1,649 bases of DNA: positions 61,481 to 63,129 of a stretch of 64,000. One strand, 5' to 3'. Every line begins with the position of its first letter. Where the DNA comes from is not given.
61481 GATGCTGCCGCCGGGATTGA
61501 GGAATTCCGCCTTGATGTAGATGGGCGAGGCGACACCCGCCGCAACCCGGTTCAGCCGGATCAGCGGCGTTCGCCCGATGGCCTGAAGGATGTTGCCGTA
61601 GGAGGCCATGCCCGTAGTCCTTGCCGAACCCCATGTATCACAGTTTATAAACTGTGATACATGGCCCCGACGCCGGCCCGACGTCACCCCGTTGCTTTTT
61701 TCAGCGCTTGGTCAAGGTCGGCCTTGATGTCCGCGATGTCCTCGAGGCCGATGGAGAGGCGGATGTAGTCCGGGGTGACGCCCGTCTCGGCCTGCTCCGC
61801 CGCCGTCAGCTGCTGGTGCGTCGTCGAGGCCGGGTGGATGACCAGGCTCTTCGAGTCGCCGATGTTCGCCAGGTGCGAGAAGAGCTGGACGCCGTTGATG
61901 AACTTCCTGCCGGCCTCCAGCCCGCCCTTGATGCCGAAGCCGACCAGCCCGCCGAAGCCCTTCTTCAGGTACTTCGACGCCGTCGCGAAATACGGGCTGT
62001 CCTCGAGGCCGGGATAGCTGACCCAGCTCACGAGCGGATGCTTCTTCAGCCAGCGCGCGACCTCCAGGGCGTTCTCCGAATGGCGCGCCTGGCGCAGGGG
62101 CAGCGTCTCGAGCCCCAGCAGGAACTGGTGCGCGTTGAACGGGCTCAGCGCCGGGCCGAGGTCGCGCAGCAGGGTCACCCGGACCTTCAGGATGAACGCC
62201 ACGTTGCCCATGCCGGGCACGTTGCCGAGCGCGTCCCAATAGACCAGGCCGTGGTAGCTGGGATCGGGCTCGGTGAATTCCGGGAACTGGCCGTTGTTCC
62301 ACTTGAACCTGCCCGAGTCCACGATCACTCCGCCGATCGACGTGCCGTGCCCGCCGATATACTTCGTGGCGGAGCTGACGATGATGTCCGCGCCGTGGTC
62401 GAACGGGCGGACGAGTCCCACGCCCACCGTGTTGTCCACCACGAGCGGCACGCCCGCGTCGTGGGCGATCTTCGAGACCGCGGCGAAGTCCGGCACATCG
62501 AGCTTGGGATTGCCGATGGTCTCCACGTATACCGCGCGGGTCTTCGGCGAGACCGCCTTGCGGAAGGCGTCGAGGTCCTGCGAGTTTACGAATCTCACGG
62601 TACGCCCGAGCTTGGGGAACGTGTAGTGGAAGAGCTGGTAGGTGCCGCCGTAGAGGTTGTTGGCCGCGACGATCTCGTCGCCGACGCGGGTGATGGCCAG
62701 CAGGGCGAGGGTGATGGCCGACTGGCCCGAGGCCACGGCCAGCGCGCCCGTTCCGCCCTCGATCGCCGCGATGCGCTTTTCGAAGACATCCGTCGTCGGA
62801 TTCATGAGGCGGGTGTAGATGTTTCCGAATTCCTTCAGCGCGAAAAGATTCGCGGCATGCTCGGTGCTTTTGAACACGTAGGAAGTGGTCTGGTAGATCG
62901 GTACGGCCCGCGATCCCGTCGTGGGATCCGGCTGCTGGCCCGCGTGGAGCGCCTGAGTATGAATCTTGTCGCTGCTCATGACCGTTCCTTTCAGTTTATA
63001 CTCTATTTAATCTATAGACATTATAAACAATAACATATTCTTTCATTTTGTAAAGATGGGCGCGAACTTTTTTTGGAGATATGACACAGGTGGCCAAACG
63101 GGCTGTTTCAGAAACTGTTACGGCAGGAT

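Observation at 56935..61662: Identical 27-30 bp perfect palindromes bracketing a 4.7-kb block of sulfur and tRNA-thiolation genes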

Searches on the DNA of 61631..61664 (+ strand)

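Call 74: search_dna_similar(query=window:61631-61664:+, collection=plasmids, mode=distant, max_evalue=10, max_rows=15)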
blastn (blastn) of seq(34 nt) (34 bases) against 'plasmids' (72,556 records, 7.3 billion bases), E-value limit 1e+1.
No match.

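Call 75: search_dna_similar(query=window:61631-61664:+, collection=phages, mode=distant, max_evalue=10, max_rows=15)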
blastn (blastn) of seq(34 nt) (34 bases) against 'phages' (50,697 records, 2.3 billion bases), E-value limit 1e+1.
Records with a match: 1; places in all: 2; records where one place covers at least 80% of the query: 0.
Best place of each record, by identity: 80-90% 1.
By first word of the organism name: Pelagibacter 1.
By host as written in the record: Candidatus Pelagibacter sp. HTCC7211 1.
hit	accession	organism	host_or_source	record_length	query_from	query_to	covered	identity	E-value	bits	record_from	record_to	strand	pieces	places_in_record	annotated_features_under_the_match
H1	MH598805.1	Pelagibacter phage HTVC109P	Candidatus Pelagibacter sp. HTCC7211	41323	8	32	74%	88.0%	4e+0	33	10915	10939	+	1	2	DNA polymerase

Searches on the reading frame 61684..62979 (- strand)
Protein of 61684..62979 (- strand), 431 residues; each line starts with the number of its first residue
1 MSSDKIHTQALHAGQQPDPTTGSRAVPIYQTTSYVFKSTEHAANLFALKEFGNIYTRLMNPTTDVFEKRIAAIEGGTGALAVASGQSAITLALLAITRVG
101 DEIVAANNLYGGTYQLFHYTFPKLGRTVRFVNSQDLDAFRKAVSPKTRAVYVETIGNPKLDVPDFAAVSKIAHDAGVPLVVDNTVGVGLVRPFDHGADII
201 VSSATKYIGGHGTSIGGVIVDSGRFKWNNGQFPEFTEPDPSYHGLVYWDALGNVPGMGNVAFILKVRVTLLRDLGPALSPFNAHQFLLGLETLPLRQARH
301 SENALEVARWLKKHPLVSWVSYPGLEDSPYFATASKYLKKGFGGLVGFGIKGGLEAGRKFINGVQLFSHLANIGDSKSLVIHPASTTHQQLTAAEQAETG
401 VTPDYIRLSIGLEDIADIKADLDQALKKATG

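Call 8: search_protein_families(library=pfam, proteins=[window:61684-62979:-])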
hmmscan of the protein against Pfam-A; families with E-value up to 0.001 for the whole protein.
window:61684-62979:- (431 aa): 4 families
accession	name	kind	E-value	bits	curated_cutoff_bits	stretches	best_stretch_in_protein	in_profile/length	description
PF01053.26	Cys_Met_Meta_PP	-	2.8e-131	438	27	1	8-427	2-381/381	Cys/Met metabolism PLP-dependent enzyme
PF01041.23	DegT_DnrJ_EryC1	-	1.4e-09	38.1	19.8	1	59-188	22-151/360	DegT/DnrJ/EryC1/StrS aminotransferase family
PF00266.25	Aminotran_5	-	9.1e-06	25.3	21.5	1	100-215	88-210/371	Aminotransferase class-V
PF00155.27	Aminotran_1_2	-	7.5e-05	22.5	19.7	1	64-221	45-234/361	Aminotransferase class I and II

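Call 14: find_encoding_contigs(protein=window:61684-62979:-, flank=10000, max_places=10)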
Protein window:61684-62979:- (431 aa): 17 contigs read that carry it; 6 places shown.
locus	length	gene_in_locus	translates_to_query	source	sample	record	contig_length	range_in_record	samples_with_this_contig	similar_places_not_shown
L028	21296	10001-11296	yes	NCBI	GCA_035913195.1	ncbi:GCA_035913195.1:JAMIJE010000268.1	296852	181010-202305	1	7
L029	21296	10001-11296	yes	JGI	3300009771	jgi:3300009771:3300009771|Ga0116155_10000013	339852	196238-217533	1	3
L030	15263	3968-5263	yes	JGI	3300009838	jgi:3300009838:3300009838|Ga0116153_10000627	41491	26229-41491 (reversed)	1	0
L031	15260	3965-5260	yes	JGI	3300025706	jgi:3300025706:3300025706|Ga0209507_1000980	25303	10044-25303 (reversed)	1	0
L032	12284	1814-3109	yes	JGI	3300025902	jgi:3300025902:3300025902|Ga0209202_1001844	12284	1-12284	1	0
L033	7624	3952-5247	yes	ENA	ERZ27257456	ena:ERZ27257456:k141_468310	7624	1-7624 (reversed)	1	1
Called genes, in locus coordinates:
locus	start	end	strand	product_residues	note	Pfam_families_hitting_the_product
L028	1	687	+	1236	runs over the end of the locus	PF02463:SMC_N, PF13175:AAA_15, PF13304:AAA_21 (faint), PF13476:AAA_23, PF06470:SMC_hinge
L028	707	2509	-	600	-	PF01807:Zn_ribbon_DnaG, PF08275:DNAG_N, PF01751:Toprim, PF13362:Toprim_3, PF13662:Toprim_4, PF13155:Toprim_2, PF10410:DnaB_bind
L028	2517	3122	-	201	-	PF02674:Colicin_V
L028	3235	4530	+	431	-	PF01743:PolyA_pol, PF12627:PolyA_pol_RNAbd, PF12626:PolyA_pol_arg_C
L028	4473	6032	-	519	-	PF00069:Pkinase, PF07714:PK_Tyr_Ser-Thr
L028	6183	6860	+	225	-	PF00657:Lipase_GDSL, PF13472:Lipase_GDSL_2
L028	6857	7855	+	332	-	PF22544:HYDIN_VesB_CFA65-like_Ig, PF07610:DUF1573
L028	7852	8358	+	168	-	PF00581:Rhodanese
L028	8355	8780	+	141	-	PF07291:MauE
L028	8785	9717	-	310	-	PF04389:Peptidase_M28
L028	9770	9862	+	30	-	-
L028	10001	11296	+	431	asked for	PF01053:Cys_Met_Meta_PP, PF01041:DegT_DnrJ_EryC1, PF00266:Aminotran_5 (weak)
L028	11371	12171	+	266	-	PF00291:PALP, PF00571:CBS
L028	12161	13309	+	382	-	PF01053:Cys_Met_Meta_PP, PF00155:Aminotran_1_2 (weak)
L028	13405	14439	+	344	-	PF00733:Asn_synthase (faint), PF03054:tRNA_Me_trans, PF20259:tRNA_Me_trans_M, PF20258:tRNA_Me_trans_C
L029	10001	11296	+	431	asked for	PF01053:Cys_Met_Meta_PP, PF01041:DegT_DnrJ_EryC1, PF00266:Aminotran_5 (weak)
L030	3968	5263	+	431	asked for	PF01053:Cys_Met_Meta_PP, PF01041:DegT_DnrJ_EryC1, PF00266:Aminotran_5 (weak)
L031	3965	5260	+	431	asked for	PF01053:Cys_Met_Meta_PP, PF01041:DegT_DnrJ_EryC1, PF00266:Aminotran_5 (weak)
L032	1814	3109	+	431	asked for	PF01053:Cys_Met_Meta_PP, PF01041:DegT_DnrJ_EryC1, PF00266:Aminotran_5 (weak)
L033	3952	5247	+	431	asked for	PF01053:Cys_Met_Meta_PP, PF01041:DegT_DnrJ_EryC1, PF00266:Aminotran_5 (weak)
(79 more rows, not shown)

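Call 40: find_homologous_proteins(query=window:61684-62979:-, max_evalue=1e-100)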
Query window:61684-62979:- (431 aa): 7996 proteins with E <= 1e-100 among 8000 candidates; the best 120 are listed.
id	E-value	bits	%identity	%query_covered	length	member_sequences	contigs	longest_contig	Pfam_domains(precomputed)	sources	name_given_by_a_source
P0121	9.5e-279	942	96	100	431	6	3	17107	PF00266.26,PF01053.27,PF01041.24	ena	-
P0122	1.9e-261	885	89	100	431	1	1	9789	PF00266.26,PF01053.27,PF01041.24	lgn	-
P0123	2.5e-258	875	88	100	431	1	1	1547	PF00266.26,PF01053.27,PF01041.24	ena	-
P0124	2.2e-254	862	86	100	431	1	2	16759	PF00266.26,PF01053.27,PF01041.24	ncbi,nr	ncbi:MAG: O-acetylhomoserine aminocarboxypropyltransferase/cysteine synthase [Verrucomicrobia bacter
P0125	4.5e-254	861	87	99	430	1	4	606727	PF00266.26,PF01053.27,PF01041.24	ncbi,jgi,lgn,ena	jgi:O-acetylhomoserine (thiol)-lyase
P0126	5.9e-254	861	85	100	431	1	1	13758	PF00266.26,PF01053.27,PF01041.24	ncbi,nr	ncbi:MAG: O-acetylhomoserine aminocarboxypropyltransferase/cysteine synthase [Verrucomicrobia bacter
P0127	1.1e-253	860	88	98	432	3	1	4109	PF00266.26,PF01053.27,PF01041.24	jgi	-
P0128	1.3e-253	860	87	99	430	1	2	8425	PF00266.26,PF01053.27,PF01041.24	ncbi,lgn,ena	-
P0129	1.2e-252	856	87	99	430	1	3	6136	PF01053.27,PF01041.24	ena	-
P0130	1.6e-252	856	87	99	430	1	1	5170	PF01053.27,PF01041.24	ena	-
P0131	2.1e-252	856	88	99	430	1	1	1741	PF00155.28,PF00266.26,PF01053.27,PF01041.24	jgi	jgi:O-acetylhomoserine (thiol)-lyase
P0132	2.9e-252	855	87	99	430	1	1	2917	PF01053.27,PF01041.24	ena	-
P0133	3.3e-252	855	87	99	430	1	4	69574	PF00266.26,PF01053.27,PF01041.24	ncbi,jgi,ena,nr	ncbi:MAG: Methionine gamma-lyase [Verrucomicrobia bacterium ADurb.Bin345]|nr:MAG: Methionine gamma-l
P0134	4.4e-252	855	87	99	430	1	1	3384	PF00266.26,PF01053.27,PF01041.24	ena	-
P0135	3.4e-251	852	86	99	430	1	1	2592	PF00266.26,PF01053.27,PF01041.24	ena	-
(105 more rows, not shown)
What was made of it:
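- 61684..62979 (-): metY (O-acetylhomoserine sulfhydrylase), upstream of copy 2. Pfam Cys_Met_Meta_PP (call 8); names given by sources (call 40)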

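Call 41: find_encoding_contigs(protein=P0121, flank=8000, max_places=1)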
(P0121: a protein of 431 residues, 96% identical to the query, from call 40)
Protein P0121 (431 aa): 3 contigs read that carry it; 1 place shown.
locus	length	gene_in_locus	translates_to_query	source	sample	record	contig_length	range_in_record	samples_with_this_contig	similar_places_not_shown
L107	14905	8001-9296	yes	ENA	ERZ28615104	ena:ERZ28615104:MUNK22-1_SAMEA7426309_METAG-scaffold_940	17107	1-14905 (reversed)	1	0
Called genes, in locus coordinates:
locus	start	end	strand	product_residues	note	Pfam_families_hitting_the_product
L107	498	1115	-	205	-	PF02674:Colicin_V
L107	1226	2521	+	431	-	PF01743:PolyA_pol, PF12627:PolyA_pol_RNAbd, PF12626:PolyA_pol_arg_C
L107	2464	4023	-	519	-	PF00069:Pkinase, PF07714:PK_Tyr_Ser-Thr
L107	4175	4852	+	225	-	PF00657:Lipase_GDSL, PF13472:Lipase_GDSL_2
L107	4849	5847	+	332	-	PF22544:HYDIN_VesB_CFA65-like_Ig, PF07610:DUF1573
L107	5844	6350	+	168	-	PF00581:Rhodanese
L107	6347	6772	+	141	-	PF07291:MauE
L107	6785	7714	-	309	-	PF04389:Peptidase_M28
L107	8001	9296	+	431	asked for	PF01053:Cys_Met_Meta_PP, PF01041:DegT_DnrJ_EryC1, PF00266:Aminotran_5 (weak)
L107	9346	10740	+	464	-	PF00291:PALP, PF00571:CBS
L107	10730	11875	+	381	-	PF01053:Cys_Met_Meta_PP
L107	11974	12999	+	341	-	PF03054:tRNA_Me_trans, PF20259:tRNA_Me_trans_M, PF20258:tRNA_Me_trans_C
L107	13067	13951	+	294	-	PF00733:Asn_synthase (weak)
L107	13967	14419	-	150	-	PF19502:DUF6036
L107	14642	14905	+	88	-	?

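Call 42: find_encoding_contigs(protein=P0122, flank=8000, max_places=1)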
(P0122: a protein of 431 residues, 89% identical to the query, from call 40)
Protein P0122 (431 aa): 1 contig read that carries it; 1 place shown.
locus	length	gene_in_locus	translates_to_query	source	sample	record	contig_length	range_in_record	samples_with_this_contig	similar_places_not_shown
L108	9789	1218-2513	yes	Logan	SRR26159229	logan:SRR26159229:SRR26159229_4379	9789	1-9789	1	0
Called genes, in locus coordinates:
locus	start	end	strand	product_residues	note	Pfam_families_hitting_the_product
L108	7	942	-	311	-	PF04389:Peptidase_M28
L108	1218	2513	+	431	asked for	PF01053:Cys_Met_Meta_PP, PF01041:DegT_DnrJ_EryC1, PF00266:Aminotran_5 (weak)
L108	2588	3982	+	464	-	PF00291:PALP, PF00571:CBS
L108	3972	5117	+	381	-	PF01053:Cys_Met_Meta_PP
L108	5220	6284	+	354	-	PF03054:tRNA_Me_trans, PF20259:tRNA_Me_trans_M, PF20258:tRNA_Me_trans_C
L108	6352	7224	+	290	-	PF00733:Asn_synthase (weak), PF06508:QueC (faint)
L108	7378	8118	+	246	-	PF04452:Methyltrans_RNA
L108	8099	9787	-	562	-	?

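Call 43: find_encoding_contigs(protein=P0125, flank=8000, max_places=1)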
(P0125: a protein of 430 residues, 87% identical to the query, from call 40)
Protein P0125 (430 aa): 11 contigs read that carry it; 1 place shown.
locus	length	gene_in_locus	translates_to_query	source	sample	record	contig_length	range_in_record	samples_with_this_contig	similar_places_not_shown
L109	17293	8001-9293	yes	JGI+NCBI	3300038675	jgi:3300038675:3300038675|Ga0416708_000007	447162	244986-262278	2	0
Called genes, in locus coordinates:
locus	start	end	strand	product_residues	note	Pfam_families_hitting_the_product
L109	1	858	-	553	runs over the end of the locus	PF00501:AMP-binding, PF13193:AMP-binding_C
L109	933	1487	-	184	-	PF00081:Sod_Fe_N, PF02777:Sod_Fe_C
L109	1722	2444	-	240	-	PF21948:LplA-B_cat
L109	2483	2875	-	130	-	PF01597:GCV_H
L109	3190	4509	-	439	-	PF02878:PGM_PMM_I, PF02879:PGM_PMM_II, PF02880:PGM_PMM_III, PF00408:PGM_PMM_IV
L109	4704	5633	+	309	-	PF00291:PALP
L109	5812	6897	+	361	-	PF03054:tRNA_Me_trans, PF20259:tRNA_Me_trans_M, PF20258:tRNA_Me_trans_C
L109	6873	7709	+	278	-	PF02540:NAD_synthase, PF00733:Asn_synthase (weak)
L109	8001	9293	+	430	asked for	PF01053:Cys_Met_Meta_PP, PF01041:DegT_DnrJ_EryC1, PF00266:Aminotran_5 (weak)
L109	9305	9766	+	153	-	PF02566:OsmC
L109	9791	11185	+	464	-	PF00291:PALP, PF00571:CBS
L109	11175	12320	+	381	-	PF01053:Cys_Met_Meta_PP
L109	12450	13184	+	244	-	PF04452:Methyltrans_RNA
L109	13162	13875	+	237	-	-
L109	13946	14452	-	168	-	PF01613:Flavin_Reduct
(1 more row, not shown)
